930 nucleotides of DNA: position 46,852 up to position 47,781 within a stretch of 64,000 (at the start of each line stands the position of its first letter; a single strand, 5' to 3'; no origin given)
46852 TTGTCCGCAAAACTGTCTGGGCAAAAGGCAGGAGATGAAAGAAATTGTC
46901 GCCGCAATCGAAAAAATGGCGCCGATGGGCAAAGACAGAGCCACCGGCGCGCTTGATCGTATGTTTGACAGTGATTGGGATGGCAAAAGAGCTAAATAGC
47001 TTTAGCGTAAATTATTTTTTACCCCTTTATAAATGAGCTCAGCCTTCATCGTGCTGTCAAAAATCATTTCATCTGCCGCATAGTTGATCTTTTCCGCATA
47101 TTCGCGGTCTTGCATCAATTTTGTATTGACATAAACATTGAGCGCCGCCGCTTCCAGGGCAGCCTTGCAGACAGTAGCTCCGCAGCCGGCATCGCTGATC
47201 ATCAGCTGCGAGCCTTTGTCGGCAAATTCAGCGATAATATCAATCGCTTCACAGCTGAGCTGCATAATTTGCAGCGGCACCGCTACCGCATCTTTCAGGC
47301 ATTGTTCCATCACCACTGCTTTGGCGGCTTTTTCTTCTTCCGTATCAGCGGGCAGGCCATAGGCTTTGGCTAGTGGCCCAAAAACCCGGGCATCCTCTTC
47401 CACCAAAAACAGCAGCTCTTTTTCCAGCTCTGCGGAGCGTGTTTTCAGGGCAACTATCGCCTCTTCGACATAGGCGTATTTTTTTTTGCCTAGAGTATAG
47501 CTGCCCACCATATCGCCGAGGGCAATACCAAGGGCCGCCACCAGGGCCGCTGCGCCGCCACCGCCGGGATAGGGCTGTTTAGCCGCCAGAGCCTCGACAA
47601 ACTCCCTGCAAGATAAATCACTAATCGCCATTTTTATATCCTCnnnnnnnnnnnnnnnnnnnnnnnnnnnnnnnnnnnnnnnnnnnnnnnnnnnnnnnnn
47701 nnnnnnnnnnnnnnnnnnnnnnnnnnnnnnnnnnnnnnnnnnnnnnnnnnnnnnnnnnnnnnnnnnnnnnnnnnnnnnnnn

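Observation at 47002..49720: A T-box riboswitch, probably tyrosine-sensing, controls an AMP-dependent ligase + FTCD_C cyclodeaminase operon rather than an aminoacyl-tRNA synthetase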

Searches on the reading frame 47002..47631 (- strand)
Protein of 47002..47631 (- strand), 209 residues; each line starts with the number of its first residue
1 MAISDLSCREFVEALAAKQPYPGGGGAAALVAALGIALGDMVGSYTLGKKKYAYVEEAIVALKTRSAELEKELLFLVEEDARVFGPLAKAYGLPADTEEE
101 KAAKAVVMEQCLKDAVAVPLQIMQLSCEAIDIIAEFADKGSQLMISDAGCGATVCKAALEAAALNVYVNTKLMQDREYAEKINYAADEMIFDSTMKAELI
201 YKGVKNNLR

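Call 6: search_protein_families(library=pfam, proteins=[window:47002-47631:-])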
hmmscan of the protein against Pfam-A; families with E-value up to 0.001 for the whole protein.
window:47002-47631:- (209 aa): 1 family
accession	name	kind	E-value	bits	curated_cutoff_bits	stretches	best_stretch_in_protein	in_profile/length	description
PF04961.17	FTCD_C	-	2.4e-61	207.1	24.5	1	7-187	1-181/182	Formiminotransferase-cyclodeaminase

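Call 7: search_protein_families(library=ncbifam, proteins=[window:47002-47631:-])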
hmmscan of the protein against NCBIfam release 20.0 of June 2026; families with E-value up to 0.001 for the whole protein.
window:47002-47631:- (209 aa): 1 family
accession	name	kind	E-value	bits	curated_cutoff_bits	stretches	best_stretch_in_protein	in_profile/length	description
NF045657.1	MthfCyhylaseFchA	equivalog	2e-53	180.9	275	1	4-208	3-207/207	methenyltetrahydrofolate cyclohydrolase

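Call 33: search_solved_structures(query=window:47002-47631:-, max_evalue=0.001)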
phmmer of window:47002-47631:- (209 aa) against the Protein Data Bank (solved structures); distinct sequences matched with E-value up to 0.001: 3.
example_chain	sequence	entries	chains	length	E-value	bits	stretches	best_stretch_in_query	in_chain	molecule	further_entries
7vg4_A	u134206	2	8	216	7.5e-38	133.6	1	9-207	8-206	Methenyltetrahydrofolate cyclohydrolase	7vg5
1tt9_A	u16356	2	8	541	7.6e-25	91.2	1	3-201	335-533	Formimidoyltransferase-cyclodeaminase (Formiminotransferase- cyclodeaminase) (FTCD) (58 kD | Formimidoyltransferase-cyclodeaminase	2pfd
1o5h_A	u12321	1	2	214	2.9e-17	66.5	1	2-182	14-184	Formiminotetrahydrofolate cyclodeaminase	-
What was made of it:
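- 47002..47631 (-): FTCD_C protein, 209 aa, FchA-type cyclohydrolase/cyclodeaminase. Probably co-transcribed here but functionally a passenger. Calls 6, 7, 33: PF04961; best PDB match is methenyl-THF cyclohydrolase 7vg4.
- On FTCD_C / FchA cyclohydrolase-cyclodeaminase: The best PDB match is methenyl-THF cyclohydrolase 7vg4 (call 33).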

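Call 38: find_homologous_proteins(query=window:47002-47631:-)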
Query window:47002-47631:- (209 aa): 5090 proteins with E <= 0.001 among 8000 candidates; the best 120 are listed.
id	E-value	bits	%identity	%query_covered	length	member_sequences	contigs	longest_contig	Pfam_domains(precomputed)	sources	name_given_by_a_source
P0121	1.0e-125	435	100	100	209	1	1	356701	PF04961.18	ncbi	-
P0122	3.1e-95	335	77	100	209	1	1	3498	PF04961.18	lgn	-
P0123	2.5e-93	329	74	100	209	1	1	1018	PF04961.18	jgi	jgi:formiminotetrahydrofolate cyclodeaminase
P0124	3.0e-80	287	64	100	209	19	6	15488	PF04961.18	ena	-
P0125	1.9e-77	277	62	100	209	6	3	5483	PF04961.18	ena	-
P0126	7.5e-75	269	62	100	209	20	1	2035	PF04961.18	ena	-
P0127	2.5e-71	257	61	100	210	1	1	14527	PF04961.18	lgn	-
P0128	4.4e-71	257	60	100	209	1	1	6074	PF04961.18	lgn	-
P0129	4.8e-71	257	62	100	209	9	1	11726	PF04961.18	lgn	-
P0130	8.8e-71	256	63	100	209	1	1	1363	PF04961.18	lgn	-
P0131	1.0e-70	255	62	100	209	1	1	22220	PF04961.18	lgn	-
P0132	1.2e-70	255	60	100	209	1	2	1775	PF04961.18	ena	-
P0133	4.0e-70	254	61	100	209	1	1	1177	PF04961.18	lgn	-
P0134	7.7e-70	253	61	99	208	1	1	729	PF04961.18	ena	-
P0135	7.9e-70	253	61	100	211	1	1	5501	PF04961.18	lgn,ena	-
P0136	9.3e-70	252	60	100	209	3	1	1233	PF04961.18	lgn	-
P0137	1.3e-69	252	59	100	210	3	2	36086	PF04961.18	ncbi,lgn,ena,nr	ncbi:MAG: cyclodeaminase/cyclohydrolase family protein [Thermoflexaceae bacterium]|nr:cyclodeaminase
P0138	1.3e-69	252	60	100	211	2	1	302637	PF04961.18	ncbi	-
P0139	1.4e-69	252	60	100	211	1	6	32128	PF04961.18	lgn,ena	-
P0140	1.5e-69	252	60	100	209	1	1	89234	PF04961.18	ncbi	-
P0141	2.6e-69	251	61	99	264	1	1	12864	PF04961.18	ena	-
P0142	2.6e-69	251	59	100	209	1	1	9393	PF04961.18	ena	-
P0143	2.9e-69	251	61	100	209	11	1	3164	PF04961.18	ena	-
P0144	3.7e-69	250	59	100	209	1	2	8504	PF04961.18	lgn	-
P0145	3.8e-69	250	60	100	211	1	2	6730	PF04961.18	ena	-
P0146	3.8e-69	250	60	100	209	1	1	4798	PF04961.18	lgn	-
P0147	3.9e-69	250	59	100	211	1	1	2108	PF04961.18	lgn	-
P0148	3.9e-69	250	61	100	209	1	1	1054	PF04961.18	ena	-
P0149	4.3e-69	250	60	100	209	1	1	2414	PF04961.18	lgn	-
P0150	4.4e-69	250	59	100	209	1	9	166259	PF04961.18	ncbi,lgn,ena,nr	ncbi:MAG: cyclodeaminase/cyclohydrolase family protein [Lachnospiraceae bacterium]|nr:cyclodeaminase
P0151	4.8e-69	250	61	100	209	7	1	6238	PF04961.18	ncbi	-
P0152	5.0e-69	250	60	100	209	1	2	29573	PF04961.18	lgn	-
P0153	6.0e-69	250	59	100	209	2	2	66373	PF04961.18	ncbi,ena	-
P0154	7.3e-69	249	59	100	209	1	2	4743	PF04961.18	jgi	-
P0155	8.9e-69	249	61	100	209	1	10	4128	PF04961.18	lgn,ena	-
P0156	9.2e-69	249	59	100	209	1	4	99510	PF04961.18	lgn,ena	-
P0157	9.5e-69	249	61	100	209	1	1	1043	PF04961.18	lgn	-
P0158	1.2e-68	249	59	99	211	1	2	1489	PF04961.18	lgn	-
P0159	1.3e-68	249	60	100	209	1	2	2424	PF04961.18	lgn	-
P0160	1.3e-68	249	59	100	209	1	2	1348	PF04961.18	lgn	-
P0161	1.4e-68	249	60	100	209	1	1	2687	PF04961.18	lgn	-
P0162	1.5e-68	248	60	100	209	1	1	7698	PF04961.18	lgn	-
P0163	1.7e-68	248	59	100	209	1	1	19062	PF04961.18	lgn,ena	-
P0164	1.8e-68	248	60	100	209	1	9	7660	PF04961.18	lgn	-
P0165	1.9e-68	248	60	100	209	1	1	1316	PF04961.18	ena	-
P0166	1.9e-68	248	59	99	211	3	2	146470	PF04961.18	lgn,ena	-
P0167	2.0e-68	248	59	100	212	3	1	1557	PF04961.18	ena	-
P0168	2.1e-68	248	60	100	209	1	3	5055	PF04961.18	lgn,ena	-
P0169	2.3e-68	248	60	100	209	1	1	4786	PF04961.18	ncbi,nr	ncbi:MAG: cyclodeaminase/cyclohydrolase family protein [Parasporobacterium sp.]|nr:cyclodeaminase/cy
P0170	2.4e-68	248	59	100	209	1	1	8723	PF04961.18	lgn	-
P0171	2.4e-68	248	59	100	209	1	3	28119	PF04961.18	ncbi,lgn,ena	-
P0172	2.5e-68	248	60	100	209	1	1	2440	PF04961.18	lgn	-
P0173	2.7e-68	248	59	100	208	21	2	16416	PF04961.18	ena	-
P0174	2.8e-68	248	59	100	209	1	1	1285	PF04961.18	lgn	-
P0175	3.1e-68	247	59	100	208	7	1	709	PF04961.18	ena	-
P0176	3.1e-68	247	59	100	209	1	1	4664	PF04961.18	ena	-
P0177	3.1e-68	247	61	100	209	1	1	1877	PF04961.18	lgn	-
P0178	3.3e-68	247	59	100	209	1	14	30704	PF04961.18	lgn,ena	-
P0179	3.4e-68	247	58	100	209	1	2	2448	PF04961.18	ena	-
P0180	4.0e-68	247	57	99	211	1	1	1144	PF04961.18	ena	-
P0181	4.1e-68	247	60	100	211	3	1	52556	PF04961.18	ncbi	-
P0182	4.2e-68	247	60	100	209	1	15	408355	PF04961.18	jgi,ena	-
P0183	4.4e-68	247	57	99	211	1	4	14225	PF04961.18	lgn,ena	-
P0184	4.8e-68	247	59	100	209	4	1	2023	PF04961.18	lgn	-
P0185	5.0e-68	247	57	99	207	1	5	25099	PF04961.18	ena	-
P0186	5.4e-68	247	60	100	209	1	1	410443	PF04961.18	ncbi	-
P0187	5.4e-68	247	60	100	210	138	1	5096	PF04961.18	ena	-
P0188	5.4e-68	247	60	100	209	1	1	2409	PF04961.18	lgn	-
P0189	5.5e-68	247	59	100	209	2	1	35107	PF04961.18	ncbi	-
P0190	6.3e-68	246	59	100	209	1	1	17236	PF04961.18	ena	-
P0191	7.1e-68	246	59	100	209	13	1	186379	PF04961.18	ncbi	-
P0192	7.9e-68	246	60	100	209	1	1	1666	PF04961.18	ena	-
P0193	8.0e-68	246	59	100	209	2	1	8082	PF04961.18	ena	-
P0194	1.1e-67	246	59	100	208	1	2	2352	PF04961.18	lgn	-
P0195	1.1e-67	246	59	100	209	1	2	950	PF04961.18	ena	-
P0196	1.3e-67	245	59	100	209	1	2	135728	PF04961.18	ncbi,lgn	-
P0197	1.6e-67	245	60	100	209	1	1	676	PF04961.18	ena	-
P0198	1.9e-67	245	59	100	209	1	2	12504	PF04961.18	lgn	-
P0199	2.1e-67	245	59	100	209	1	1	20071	PF04961.18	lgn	-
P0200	2.1e-67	245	57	99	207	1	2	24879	PF04961.18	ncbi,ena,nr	ncbi:MAG: cyclodeaminase/cyclohydrolase family protein [Clostridiales bacterium]|nr:cyclodeaminase/c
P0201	2.8e-67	244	59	100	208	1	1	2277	PF04961.18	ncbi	-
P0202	2.8e-67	244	59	100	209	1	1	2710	PF04961.18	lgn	-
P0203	3.1e-67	244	59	100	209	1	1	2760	PF04961.18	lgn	-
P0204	3.9e-67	244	57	99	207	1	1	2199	PF04961.18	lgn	-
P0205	3.9e-67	244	64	91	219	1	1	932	PF04961.18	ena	-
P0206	4.5e-67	244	58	100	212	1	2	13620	PF04961.18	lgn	-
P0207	4.7e-67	244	58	100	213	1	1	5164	PF04961.18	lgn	-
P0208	6.4e-67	243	58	100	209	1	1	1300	PF04961.18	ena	-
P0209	1.0e-66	242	58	100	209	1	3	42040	PF04961.18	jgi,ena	-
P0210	1.0e-66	242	58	97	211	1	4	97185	PF04961.18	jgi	-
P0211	1.1e-66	242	58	97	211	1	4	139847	PF04961.18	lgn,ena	-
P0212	1.2e-66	242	57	100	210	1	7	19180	PF04961.18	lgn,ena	-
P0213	1.2e-66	242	64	91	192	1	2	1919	PF04961.18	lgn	-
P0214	1.3e-66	242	56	100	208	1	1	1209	PF04961.18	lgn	-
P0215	1.3e-66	242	58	97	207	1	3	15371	PF04961.18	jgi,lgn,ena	-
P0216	1.5e-66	242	57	100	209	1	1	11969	PF04961.18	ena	-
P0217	1.6e-66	242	60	100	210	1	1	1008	PF04961.18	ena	-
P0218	1.9e-66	242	58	100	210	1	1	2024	PF04961.18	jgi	jgi:formiminotetrahydrofolate cyclodeaminase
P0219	2.0e-66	242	58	100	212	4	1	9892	PF04961.18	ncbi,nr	ncbi:MAG: cyclodeaminase/cyclohydrolase family protein [Lachnospiraceae bacterium]|nr:cyclodeaminase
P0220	2.3e-66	241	58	99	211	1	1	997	PF04961.18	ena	-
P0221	2.4e-66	241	56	100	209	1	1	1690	PF04961.18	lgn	-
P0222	4.1e-66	240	57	99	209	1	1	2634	PF04961.18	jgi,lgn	-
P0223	4.5e-66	240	59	100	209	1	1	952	PF04961.18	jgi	jgi:formiminotetrahydrofolate cyclodeaminase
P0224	5.2e-66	240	57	99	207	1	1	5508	PF04961.18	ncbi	-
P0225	6.1e-66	240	57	99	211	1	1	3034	PF04961.18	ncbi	-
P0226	6.5e-66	240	59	96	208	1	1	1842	PF04961.18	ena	-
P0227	6.7e-66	240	58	98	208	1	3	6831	PF04961.18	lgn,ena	-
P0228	7.1e-66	240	58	98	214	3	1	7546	PF04961.18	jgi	jgi:formiminotetrahydrofolate cyclodeaminase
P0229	7.1e-66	240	57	100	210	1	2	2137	PF04961.18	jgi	jgi:formiminotetrahydrofolate cyclodeaminase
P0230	8.0e-66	240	59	98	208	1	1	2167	PF04961.18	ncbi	-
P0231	1.0e-65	239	56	100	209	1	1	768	PF04961.18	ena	-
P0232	1.2e-65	239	58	100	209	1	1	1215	PF04961.18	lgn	-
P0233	1.3e-65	239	58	97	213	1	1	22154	PF04961.18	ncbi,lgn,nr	ncbi:sugar ABC transporter substrate-binding protein [Synergistales bacterium]|nr:sugar ABC transpor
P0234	1.4e-65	239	58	97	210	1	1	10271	PF04961.18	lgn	-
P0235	1.4e-65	239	59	100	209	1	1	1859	PF04961.18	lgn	-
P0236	1.5e-65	239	59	100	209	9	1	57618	PF04961.18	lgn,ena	-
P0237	1.6e-65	239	58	100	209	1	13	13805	PF04961.18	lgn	-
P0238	1.7e-65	238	62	95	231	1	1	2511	PF04961.18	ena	-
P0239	1.8e-65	238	57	99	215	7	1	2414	PF04961.18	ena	-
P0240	1.8e-65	238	59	98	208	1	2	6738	PF04961.18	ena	-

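Call 39: find_encoding_contigs(protein=P0124, flank=5000, max_places=2)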
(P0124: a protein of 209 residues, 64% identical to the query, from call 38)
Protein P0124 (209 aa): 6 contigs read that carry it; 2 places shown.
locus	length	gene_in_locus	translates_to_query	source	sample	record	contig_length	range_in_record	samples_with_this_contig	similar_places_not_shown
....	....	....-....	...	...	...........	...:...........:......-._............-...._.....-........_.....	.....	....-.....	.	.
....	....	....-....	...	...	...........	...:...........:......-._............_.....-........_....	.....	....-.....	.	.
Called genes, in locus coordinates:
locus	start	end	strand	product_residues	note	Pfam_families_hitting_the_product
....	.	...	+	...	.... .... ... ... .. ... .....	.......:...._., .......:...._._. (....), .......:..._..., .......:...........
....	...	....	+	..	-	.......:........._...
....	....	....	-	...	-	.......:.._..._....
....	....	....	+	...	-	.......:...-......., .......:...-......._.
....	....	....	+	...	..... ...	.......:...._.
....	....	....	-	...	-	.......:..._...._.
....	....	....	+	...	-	?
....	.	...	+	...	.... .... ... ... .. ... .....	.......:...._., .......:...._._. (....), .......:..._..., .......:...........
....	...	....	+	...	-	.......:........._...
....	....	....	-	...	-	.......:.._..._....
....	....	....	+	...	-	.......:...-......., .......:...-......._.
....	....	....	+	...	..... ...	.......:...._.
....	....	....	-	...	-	?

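Call 40: find_encoding_contigs(protein=P0150, flank=5000, max_places=2)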
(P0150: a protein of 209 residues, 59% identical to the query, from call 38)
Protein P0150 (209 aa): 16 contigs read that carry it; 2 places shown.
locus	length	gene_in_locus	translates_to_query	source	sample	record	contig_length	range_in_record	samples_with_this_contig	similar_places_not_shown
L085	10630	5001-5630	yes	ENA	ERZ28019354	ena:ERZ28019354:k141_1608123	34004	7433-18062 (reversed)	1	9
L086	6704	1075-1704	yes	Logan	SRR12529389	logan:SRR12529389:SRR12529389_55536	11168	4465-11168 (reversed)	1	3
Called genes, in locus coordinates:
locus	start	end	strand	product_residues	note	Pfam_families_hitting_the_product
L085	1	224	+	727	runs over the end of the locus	PF02903:Alpha-amylase_N (weak), PF00128:Alpha-amylase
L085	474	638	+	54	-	-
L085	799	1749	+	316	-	PF13508:Acetyltransf_7 (faint), PF00583:Acetyltransf_1 (weak)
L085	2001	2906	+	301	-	PF13676:TIR_2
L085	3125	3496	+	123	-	-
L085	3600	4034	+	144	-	PF28019:HmpF (weak)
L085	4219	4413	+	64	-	PF12844:HTH_19, PF13443:HTH_26 (weak), PF13560:HTH_31 (weak), PF01381:HTH_3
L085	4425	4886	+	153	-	-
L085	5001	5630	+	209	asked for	PF04961:FTCD_C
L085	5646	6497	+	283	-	PF00763:THF_DHG_CYH, PF02882:THF_DHG_CYH_C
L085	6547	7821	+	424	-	PF00654:Voltage_CLC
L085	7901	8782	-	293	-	PF02645:DegV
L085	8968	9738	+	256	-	-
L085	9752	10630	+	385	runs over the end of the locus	PF00465:Fe-ADH, PF13685:Fe-ADH_2, PF25137:ADH_Fe_C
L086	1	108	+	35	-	?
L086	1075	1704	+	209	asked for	PF04961:FTCD_C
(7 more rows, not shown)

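Call 41: find_encoding_contigs(protein=P0138, flank=5000, max_places=1)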
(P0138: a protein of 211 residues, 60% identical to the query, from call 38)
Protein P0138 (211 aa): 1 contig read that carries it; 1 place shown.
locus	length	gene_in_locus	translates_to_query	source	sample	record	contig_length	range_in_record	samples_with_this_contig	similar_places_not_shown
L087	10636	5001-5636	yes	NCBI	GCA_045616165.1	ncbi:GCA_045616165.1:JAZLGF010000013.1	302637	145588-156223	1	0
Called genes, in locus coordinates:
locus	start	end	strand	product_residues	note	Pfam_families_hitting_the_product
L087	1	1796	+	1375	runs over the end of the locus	-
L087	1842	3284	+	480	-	PF08245:Mur_ligase_M, PF02875:Mur_ligase_C, PF27239:FOL3_C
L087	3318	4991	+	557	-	PF01268:FTHFS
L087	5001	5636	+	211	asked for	PF04961:FTCD_C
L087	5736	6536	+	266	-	PF00119:ATP-synt_A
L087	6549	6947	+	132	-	PF00137:ATP-synt_C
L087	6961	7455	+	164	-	PF00430:ATP-synt_B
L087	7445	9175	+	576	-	PF00213:OSCP (faint), PF02874:ATP-synt_ab_N, PF00006:ATP-synt_ab, PF00306:ATP-synt_ab_C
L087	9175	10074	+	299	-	PF00231:ATP-synt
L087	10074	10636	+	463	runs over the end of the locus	PF02874:ATP-synt_ab_N, PF00006:ATP-synt_ab, PF22919:ATP-synt_VA_C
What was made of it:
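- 47002..47631 (-): Calls 40, 41: orthologues beside folD or folC-fhs.
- Closest known: FchA methenyltetrahydrofolate cyclohydrolase / FTCD cyclodeaminase domain. Same: Its orthologues sit with folD or folC-fhs (calls 6, 33, 40, 41).
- Its orthologues sit beside folD or folC-fhs (calls 40, 41). FTCD_C orthologues at 59-60% identity sit with folD or folC-fhs (calls 40, 41).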
